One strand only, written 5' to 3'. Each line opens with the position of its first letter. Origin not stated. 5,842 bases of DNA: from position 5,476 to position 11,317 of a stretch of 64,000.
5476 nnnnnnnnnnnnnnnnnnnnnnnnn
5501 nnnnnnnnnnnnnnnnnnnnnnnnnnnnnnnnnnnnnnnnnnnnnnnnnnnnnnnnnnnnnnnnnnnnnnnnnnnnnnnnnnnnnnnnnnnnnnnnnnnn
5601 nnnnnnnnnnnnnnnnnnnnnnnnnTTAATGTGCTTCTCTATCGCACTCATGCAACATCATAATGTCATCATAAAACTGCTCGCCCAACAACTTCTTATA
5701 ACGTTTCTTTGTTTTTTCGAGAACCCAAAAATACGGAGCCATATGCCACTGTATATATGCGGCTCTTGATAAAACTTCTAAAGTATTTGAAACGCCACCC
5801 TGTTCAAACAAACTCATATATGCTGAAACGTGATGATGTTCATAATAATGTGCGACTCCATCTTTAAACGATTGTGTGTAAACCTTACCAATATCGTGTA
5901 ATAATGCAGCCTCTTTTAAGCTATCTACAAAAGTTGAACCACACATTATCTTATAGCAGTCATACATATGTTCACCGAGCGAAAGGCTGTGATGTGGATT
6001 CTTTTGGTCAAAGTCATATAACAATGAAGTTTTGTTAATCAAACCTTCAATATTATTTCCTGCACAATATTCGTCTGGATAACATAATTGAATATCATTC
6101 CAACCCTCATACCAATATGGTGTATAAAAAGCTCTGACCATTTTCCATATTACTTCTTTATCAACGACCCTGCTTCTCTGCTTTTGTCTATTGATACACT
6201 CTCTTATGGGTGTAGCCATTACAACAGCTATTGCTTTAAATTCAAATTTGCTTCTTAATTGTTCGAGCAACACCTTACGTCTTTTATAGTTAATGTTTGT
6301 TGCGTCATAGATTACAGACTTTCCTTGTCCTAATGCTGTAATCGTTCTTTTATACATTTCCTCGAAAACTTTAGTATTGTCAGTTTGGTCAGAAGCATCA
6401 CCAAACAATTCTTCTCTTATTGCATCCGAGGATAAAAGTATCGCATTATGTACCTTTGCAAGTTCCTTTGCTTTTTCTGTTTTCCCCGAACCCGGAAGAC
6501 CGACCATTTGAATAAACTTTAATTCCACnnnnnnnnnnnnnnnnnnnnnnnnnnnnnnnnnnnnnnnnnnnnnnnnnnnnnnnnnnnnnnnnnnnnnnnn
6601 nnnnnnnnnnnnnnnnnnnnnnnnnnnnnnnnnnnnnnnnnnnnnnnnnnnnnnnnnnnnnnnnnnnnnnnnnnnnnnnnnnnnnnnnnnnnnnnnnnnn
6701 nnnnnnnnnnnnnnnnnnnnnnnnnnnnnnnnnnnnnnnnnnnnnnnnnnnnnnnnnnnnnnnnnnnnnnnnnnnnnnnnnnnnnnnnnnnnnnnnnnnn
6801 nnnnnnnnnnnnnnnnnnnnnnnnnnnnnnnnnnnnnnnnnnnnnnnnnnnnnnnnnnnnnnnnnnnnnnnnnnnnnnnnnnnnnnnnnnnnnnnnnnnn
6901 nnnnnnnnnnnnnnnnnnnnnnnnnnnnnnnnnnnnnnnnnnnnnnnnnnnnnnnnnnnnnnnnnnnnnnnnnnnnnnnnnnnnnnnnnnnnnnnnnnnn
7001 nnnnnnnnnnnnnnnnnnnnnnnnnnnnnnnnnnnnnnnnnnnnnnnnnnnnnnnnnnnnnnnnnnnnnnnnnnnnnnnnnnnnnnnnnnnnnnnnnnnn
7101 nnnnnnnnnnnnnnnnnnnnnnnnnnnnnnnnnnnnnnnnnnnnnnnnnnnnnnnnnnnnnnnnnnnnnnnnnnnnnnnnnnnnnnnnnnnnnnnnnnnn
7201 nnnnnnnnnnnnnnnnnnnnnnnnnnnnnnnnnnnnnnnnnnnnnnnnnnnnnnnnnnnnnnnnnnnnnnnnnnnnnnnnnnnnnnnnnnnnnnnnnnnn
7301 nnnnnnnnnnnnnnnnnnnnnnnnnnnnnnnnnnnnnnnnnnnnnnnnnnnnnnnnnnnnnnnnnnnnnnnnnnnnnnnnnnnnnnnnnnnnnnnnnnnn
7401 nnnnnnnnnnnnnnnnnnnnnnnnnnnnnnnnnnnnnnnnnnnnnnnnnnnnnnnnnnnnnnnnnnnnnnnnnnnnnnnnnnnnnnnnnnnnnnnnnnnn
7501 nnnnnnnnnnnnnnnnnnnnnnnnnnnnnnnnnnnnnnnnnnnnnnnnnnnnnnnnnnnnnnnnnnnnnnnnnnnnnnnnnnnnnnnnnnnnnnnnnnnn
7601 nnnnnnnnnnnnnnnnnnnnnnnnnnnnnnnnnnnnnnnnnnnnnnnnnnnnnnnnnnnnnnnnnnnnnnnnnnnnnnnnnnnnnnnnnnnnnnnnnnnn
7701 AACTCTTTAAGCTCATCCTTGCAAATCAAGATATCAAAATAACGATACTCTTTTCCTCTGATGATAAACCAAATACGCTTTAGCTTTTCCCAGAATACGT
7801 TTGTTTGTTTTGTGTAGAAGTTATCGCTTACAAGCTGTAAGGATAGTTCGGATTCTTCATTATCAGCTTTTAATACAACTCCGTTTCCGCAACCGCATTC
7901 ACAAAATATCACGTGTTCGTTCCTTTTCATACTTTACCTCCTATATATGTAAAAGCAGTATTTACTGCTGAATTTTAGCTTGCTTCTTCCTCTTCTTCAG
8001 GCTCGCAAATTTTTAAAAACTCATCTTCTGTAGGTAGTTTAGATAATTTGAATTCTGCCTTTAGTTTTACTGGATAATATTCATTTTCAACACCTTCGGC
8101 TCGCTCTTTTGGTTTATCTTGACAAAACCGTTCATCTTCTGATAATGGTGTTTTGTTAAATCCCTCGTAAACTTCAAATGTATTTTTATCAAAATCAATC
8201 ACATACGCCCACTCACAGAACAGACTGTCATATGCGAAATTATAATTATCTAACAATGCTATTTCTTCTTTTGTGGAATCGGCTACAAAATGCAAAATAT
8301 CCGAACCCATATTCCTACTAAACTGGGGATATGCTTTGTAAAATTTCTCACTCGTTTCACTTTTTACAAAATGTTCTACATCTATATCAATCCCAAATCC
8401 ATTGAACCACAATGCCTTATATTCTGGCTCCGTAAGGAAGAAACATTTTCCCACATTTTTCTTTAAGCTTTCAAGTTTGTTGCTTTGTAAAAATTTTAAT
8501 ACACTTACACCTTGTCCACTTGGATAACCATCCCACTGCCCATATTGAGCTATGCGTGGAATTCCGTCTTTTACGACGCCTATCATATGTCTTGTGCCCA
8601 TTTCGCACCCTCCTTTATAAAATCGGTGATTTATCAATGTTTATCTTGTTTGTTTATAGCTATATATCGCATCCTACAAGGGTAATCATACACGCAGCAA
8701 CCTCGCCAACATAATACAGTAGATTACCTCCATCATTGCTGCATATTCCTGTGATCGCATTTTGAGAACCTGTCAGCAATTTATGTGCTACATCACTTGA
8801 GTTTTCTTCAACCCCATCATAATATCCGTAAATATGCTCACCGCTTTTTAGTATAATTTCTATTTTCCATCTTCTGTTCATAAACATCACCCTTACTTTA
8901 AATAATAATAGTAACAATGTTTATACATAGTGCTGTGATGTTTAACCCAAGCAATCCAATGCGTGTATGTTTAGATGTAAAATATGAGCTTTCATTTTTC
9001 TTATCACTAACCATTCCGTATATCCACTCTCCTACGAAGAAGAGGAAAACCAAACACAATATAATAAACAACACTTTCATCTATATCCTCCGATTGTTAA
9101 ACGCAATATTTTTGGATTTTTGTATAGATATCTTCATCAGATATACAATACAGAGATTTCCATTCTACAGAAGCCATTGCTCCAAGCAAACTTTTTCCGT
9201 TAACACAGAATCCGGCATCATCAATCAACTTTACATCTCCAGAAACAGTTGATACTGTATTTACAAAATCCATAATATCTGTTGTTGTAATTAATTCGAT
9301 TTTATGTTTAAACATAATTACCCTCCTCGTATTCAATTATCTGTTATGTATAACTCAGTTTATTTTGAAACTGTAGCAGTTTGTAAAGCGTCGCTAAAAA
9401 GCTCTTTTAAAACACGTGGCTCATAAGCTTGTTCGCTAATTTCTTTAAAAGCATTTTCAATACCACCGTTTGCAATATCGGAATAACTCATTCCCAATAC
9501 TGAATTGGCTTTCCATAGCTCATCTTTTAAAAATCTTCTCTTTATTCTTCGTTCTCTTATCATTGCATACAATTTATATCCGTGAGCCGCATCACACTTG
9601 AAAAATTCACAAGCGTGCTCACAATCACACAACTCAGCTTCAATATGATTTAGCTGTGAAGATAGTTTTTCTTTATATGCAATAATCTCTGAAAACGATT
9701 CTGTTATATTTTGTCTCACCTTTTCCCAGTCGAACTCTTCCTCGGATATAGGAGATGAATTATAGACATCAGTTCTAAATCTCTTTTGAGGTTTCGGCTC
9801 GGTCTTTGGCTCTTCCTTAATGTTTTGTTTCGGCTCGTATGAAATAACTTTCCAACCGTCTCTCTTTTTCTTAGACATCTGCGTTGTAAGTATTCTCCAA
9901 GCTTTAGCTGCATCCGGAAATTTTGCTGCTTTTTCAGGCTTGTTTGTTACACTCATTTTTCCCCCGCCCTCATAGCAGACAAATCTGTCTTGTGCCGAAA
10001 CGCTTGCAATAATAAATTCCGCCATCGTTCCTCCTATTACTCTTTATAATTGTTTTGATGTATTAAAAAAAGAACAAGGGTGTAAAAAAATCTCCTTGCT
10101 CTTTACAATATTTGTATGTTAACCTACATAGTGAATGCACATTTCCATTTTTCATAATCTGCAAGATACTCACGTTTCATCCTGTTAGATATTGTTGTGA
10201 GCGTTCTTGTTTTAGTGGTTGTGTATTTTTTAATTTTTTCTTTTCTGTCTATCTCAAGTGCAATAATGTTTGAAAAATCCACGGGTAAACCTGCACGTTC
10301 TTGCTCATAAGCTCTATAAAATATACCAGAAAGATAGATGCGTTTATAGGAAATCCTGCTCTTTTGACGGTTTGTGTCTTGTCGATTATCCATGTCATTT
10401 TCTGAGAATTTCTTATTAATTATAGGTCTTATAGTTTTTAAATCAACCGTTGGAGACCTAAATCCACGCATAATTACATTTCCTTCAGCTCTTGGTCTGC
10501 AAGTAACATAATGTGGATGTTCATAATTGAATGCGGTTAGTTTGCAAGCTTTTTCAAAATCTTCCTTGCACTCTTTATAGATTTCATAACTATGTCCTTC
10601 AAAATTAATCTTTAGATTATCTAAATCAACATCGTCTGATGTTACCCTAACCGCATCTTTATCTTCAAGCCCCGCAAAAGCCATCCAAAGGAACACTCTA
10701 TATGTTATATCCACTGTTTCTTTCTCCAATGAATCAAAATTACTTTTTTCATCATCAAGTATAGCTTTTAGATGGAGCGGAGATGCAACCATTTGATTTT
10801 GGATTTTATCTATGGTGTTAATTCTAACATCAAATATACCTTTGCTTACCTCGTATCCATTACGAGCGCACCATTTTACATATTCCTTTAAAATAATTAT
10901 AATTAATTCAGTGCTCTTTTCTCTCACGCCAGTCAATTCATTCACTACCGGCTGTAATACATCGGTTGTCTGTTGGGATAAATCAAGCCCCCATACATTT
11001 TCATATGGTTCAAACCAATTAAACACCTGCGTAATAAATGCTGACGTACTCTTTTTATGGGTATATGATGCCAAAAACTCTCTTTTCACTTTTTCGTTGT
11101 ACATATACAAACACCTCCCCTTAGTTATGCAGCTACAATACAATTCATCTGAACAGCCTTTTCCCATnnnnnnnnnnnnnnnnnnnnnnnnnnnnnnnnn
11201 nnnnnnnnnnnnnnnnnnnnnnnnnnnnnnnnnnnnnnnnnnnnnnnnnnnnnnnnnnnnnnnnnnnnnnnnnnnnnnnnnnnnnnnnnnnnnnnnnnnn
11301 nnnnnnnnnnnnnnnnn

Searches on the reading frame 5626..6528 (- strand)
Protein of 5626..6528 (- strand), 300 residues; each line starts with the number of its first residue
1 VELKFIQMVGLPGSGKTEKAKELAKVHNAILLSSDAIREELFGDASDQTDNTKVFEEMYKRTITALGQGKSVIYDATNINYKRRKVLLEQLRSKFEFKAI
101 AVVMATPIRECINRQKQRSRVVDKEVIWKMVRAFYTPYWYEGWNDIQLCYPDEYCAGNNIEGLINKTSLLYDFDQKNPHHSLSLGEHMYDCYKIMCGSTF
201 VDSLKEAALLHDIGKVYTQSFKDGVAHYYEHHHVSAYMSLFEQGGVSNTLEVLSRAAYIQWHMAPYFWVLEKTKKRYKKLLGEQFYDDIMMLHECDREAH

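Call 25: search_protein_families(library=phrogs, proteins=[window:5626-6528:-], max_evalue=0.001)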
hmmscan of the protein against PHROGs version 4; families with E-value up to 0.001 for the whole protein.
window:5626-6528:- (300 aa): 6 families
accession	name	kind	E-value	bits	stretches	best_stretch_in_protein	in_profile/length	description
phrog_6931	-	unknown function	5.6e-30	105.7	1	4-149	186-339/343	-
phrog_505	-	other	9.2e-22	78.8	1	4-141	3-147/295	polynucleotide kinase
phrog_10255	-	other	9.1e-11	42.9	1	4-77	2-76/230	kinase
phrog_2071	-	other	5.1e-09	37.3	1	3-134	16-141/282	ATPase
phrog_246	-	other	7.9e-08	32.8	1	5-123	9-127/417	NinI-like serine-threonine phosphatase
phrog_35548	-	unknown function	0.0007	20.4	0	9-89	11-96/166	-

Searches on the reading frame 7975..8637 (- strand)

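Call 25: search_protein_families(library=phrogs, proteins=[window:7975-8637:-], max_evalue=0.001)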
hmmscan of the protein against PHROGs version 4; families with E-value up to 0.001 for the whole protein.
window:7975-8637:- (220 aa): 2 families
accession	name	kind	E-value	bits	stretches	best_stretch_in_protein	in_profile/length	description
phrog_30528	-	unknown function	2.9e-11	44.6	1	130-173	107-148/183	-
phrog_1987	-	unknown function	0.00058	21.2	1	13-110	1-89/128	-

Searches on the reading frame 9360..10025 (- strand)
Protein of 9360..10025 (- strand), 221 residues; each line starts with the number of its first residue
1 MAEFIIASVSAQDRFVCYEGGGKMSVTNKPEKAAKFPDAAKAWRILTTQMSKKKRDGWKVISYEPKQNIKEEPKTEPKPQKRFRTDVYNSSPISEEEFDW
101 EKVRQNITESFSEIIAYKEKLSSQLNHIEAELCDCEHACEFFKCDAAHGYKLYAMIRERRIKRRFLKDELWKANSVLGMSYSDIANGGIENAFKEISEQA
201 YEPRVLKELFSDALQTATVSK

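Call 25: search_protein_families(library=phrogs, proteins=[window:9360-10025:-], max_evalue=0.001)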
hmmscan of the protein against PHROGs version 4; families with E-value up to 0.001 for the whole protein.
window:9360-10025:- (221 aa): 1 family
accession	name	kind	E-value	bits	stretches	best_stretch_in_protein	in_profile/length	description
phrog_32601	-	unknown function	0.00068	20.5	0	118-177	46-105/184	-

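Call 75: find_related_loci(query=window:9360-10025:-, collection=viral_contigs, flank=4000)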
Query window:9360-10025:- (221 aa) in viral_contigs; peptide patterns used: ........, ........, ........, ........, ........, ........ (x = any residue, [..] = any of these).
14 stretches matched a pattern; 4 encode a relative of the query (tblastn E <= 1e-3); 4 distinct loci.
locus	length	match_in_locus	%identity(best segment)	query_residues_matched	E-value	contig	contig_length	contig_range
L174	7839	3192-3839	74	1-219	1e-109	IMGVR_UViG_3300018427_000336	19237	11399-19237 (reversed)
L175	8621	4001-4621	66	1-216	1e-97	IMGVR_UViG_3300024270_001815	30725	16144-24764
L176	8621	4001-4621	66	1-216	1e-97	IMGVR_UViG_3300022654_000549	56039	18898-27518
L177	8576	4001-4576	39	15-211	1e-43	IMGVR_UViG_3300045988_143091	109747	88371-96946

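Call 85: search_protein_families(library=pfam, proteins=[window:9360-10025:-], max_evalue=0.1)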
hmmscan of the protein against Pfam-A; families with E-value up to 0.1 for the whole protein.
window:9360-10025:- (221 aa): 0 families

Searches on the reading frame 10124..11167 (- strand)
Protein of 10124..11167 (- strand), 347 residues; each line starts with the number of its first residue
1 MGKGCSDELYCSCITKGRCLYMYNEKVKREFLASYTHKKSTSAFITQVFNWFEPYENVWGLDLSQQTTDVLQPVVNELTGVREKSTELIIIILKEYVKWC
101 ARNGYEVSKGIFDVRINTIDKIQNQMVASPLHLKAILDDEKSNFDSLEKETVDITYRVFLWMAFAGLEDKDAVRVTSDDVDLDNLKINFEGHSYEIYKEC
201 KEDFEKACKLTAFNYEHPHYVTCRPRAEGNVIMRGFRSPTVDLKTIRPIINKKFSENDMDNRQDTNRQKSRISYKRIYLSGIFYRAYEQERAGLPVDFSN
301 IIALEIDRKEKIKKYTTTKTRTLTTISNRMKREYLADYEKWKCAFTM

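Call 25: search_protein_families(library=phrogs, proteins=[window:10124-11167:-], max_evalue=0.001)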
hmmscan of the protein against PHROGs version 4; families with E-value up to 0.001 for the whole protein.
window:10124-11167:- (347 aa): 1 family
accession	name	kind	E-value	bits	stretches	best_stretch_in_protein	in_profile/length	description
phrog_5830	-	integration and excision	2.5e-10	41.1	1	22-291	3-271/318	integrase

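Call 84: search_solved_structures(query=window:10124-11167:-, max_evalue=10, show_alignments=2)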
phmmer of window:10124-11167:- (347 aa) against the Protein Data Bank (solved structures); distinct sequences matched with E-value up to 10: 0.

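Call 85: search_protein_families(library=pfam, proteins=[window:10124-11167:-], max_evalue=0.1)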
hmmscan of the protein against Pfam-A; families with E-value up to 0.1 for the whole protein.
window:10124-11167:- (347 aa): 3 families
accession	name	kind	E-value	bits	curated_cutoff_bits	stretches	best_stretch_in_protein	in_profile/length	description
PF22822.1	MrpR_N_CB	-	2.1e-12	47.9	27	1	22-100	1-77/79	MrpR, N-terminal core-binding domain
PF09643.15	YopX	-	0.028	14.9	22.4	1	140-205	26-95/128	YopX protein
PF14848.11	HU-DNA_bdg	-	0.048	14.2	30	0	65-116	29-80/124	DNA-binding domain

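Call 89: find_related_loci(query=window:10124-11104:-, collection=viral_contigs, flank=3000)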
Query window:10124-11104:- (326 aa) in viral_contigs; peptide patterns used: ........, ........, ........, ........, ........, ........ (x = any residue, [..] = any of these).
17 stretches matched a pattern; 3 encode a relative of the query (tblastn E <= 1e-3); 3 distinct loci.
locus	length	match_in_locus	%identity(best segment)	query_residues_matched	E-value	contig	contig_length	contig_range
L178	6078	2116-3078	75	1-326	2e-155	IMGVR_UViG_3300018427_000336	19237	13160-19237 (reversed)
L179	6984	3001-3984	54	1-324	4e-121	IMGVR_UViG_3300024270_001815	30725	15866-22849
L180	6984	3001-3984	54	1-324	4e-121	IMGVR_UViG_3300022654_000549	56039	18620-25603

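Call 90: search_dna_similar(query=window:10124-11104:-, collection=phages, mode=protein, max_evalue=0.001, max_rows=30)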
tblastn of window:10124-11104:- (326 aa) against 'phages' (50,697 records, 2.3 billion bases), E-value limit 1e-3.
No match.

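Call 92: find_homologous_proteins(query=window:10124-11104:-, max_evalue=0.001)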
Query window:10124-11104:- (326 aa): 83 proteins with E <= 0.001 among 1059 candidates.
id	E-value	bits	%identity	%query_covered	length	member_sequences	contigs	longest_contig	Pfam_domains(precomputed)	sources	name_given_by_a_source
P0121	5.4e-216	734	100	100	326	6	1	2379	PF22822.2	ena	-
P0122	4.5e-195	665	88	100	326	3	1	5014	PF22822.2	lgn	-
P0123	5.2e-194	662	90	100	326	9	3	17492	PF22822.2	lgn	-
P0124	6.9e-162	556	74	100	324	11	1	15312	PF22822.2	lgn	-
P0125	3.3e-160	551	73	100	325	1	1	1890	PF22822.2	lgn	-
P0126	2.3e-159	548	74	100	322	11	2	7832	PF22822.2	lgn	-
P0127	1.3e-158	545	75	100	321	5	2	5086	PF22822.2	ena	-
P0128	1.8e-158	545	75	100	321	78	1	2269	PF22822.2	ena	-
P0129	5.0e-158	543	74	100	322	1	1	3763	PF22822.2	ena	-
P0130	6.1e-158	543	74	100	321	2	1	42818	PF22822.2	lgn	-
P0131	9.7e-158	542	74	100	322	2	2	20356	PF22822.2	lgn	-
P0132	6.1e-157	540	74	100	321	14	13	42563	PF22822.2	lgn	-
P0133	2.0e-156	538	73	100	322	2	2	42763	PF22822.2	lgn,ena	-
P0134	9.7e-156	536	72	100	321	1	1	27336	PF22822.2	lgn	-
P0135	2.3e-155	535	74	100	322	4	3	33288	PF22822.2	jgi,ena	-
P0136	5.9e-155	533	73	100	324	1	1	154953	PF22822.2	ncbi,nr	ncbi:MAG: hypothetical protein Q4C12_00075 [Clostridia bacterium]|nr:hypothetical protein [Clostridi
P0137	3.5e-153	527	73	100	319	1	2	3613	PF22822.2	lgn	-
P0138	2.0e-151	522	73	100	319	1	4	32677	PF22822.2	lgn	-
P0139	2.2e-149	515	72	99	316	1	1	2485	PF22822.2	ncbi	-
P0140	6.4e-149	513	72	100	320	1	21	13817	PF22822.2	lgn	-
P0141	2.7e-147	508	69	99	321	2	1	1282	PF22822.2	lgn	-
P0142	2.3e-146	505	70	100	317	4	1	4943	PF22822.2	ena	-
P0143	1.9e-145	502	69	100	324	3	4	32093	PF22822.2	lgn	-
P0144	1.9e-145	502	69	100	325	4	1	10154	PF22822.2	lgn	-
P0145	9.9e-144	496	68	100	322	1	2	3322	PF22822.2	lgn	-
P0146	4.0e-142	491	67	100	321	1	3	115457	PF22822.2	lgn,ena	-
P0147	6.5e-140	484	66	100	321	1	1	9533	PF22822.2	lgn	-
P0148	4.8e-135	468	63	100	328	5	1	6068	PF22822.2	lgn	-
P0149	1.5e-134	466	64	99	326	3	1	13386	PF22822.2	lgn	-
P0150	1.5e-133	463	64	99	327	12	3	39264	PF22822.2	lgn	-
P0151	8.0e-133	461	64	99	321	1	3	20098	PF22822.2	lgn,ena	-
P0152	1.3e-131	457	60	100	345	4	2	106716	PF22822.2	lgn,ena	-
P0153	1.8e-128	446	63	100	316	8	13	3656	PF22822.2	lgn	-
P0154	4.7e-128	445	61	100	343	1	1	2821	PF22822.2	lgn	-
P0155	1.2e-127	444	63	99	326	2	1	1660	PF22822.2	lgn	-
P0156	3.1e-127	442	62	100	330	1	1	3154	PF22822.2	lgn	-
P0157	7.9e-127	441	59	99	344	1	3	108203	PF22822.2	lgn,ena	-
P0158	1.8e-126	440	63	99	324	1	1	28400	PF22822.2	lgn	-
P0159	3.6e-120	419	57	100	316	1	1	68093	PF22822.2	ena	-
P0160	2.8e-119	416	58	99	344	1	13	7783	PF22822.2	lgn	-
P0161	1.4e-118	414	57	99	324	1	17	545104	PF22822.2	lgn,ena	-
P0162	1.6e-118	414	58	99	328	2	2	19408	PF22822.2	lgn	-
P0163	6.4e-117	408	57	99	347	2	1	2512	PF22822.2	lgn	-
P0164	1.1e-115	404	56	100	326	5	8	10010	PF22822.2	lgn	-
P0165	1.0e-114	401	57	100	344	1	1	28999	PF22822.2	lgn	-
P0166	1.8e-112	394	54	99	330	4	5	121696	PF22822.2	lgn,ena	-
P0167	4.7e-111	389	55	100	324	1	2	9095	PF22822.2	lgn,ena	-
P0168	7.4e-111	388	54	99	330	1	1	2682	PF22822.2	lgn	-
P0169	2.2e-106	374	52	100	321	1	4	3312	PF22822.2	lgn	-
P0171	4.6e-104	366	55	99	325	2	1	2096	PF22822.2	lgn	-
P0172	1.2e-102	362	49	99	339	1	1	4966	PF22822.2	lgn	-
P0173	9.0e-102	359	52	99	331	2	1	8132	PF22822.2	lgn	-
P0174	1.2e-101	358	51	99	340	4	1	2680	PF22822.2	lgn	-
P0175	6.9e-99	349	49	100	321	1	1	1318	PF22822.2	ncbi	-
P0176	2.1e-97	344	51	99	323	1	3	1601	PF22822.2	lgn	-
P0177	5.4e-93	330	48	100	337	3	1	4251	PF22822.2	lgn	-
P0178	1.7e-88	315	50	99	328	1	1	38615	PF22822.2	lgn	-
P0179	5.7e-88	313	46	100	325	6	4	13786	PF22822.2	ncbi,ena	-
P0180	2.7e-80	288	46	100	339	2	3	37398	PF22822.2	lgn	-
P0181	1.1e-79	286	43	100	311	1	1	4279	PF22822.2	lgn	-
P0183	1.1e-72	263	41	100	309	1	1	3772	PF22822.2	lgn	-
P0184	3.1e-69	252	37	100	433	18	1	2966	PF22822.2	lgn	-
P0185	7.1e-67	244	40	100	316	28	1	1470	PF22822.2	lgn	-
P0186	5.9e-66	241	40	100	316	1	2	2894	PF22822.2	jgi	-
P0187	1.3e-65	240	39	100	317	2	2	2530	PF22822.2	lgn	-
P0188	3.1e-65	239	40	100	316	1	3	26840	PF22822.2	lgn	-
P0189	2.3e-64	236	39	100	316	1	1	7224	PF22822.2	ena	-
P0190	2.9e-64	235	39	100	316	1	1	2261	PF22822.2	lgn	-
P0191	3.1e-64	235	39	100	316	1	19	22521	PF22822.2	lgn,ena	-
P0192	3.3e-64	235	39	100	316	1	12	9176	PF22822.2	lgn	-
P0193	4.2e-64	235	39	100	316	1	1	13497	PF22822.2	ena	-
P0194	4.6e-64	235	39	100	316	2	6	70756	PF22822.2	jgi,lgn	-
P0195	3.8e-57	212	38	99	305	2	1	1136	PF22822.2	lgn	-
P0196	2.3e-55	206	38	100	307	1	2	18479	PF22822.2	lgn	-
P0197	1.5e-54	203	34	100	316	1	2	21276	PF22822.2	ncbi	-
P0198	2.0e-54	203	34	100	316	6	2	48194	PF22822.2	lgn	-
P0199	2.1e-51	193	36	100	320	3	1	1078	PF22822.2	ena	-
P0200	1.6e-44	171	34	99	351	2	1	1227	PF22822.2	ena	-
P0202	8.6e-35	139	31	99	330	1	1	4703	PF22822.2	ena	-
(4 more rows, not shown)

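Call 93: find_encoding_contigs(protein=P0157, flank=4000, max_places=2)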
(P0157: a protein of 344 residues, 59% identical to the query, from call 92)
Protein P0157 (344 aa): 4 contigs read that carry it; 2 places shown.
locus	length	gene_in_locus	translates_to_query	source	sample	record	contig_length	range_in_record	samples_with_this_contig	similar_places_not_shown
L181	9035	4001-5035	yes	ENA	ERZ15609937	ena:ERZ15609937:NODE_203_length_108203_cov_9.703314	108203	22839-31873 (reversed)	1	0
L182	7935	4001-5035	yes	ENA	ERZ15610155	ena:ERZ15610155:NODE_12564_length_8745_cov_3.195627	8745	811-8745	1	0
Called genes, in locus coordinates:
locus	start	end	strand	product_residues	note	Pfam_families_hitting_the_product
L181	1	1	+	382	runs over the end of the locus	PF00266:Aminotran_5, PF01212:Beta_elim_lyase (weak)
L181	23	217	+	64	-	PF01381:HTH_3 (weak)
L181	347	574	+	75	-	-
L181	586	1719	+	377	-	-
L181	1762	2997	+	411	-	-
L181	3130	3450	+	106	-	-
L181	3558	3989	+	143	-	PF02452:PemK_toxin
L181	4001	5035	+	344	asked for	PF22822:MrpR_N_CB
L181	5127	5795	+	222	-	-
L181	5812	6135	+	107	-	PF13936:HTH_38 (weak)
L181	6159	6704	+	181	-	PF00149:Metallophos (weak), PF12850:Metallophos_2 (weak)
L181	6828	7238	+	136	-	-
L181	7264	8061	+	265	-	PF00149:Metallophos, PF12850:Metallophos_2 (faint)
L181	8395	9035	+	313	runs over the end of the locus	PF01145:Band_7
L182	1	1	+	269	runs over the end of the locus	?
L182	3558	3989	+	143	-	PF02452:PemK_toxin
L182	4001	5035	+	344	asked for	PF22822:MrpR_N_CB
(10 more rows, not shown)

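Call 99: search_solved_structures(query=A6, max_evalue=1, show_alignments=1)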
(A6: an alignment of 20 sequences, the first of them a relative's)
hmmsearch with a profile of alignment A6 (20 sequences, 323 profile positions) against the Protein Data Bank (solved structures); distinct sequences matched with E-value up to 1: 5.
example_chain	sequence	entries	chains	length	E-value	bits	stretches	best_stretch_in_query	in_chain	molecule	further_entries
9rd5_H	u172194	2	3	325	0.00073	22.1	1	1-206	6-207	Core-binding (CB) domain-containing protein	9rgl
8bj6_A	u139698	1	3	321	0.071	15.5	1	1-100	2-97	SPbeta prophage-derived uncharacterized protein YopR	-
8bjv_A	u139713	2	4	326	0.1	15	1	1-157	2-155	SPbeta prophage-derived uncharacterized protein YopR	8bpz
5hxy_A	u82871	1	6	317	0.33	13.4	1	130-225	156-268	Tyrosine recombinase XerA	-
8a0a_A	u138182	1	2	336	0.47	12.8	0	2-100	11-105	Bacillus subtilis SPbeta prophage master regulator MrpR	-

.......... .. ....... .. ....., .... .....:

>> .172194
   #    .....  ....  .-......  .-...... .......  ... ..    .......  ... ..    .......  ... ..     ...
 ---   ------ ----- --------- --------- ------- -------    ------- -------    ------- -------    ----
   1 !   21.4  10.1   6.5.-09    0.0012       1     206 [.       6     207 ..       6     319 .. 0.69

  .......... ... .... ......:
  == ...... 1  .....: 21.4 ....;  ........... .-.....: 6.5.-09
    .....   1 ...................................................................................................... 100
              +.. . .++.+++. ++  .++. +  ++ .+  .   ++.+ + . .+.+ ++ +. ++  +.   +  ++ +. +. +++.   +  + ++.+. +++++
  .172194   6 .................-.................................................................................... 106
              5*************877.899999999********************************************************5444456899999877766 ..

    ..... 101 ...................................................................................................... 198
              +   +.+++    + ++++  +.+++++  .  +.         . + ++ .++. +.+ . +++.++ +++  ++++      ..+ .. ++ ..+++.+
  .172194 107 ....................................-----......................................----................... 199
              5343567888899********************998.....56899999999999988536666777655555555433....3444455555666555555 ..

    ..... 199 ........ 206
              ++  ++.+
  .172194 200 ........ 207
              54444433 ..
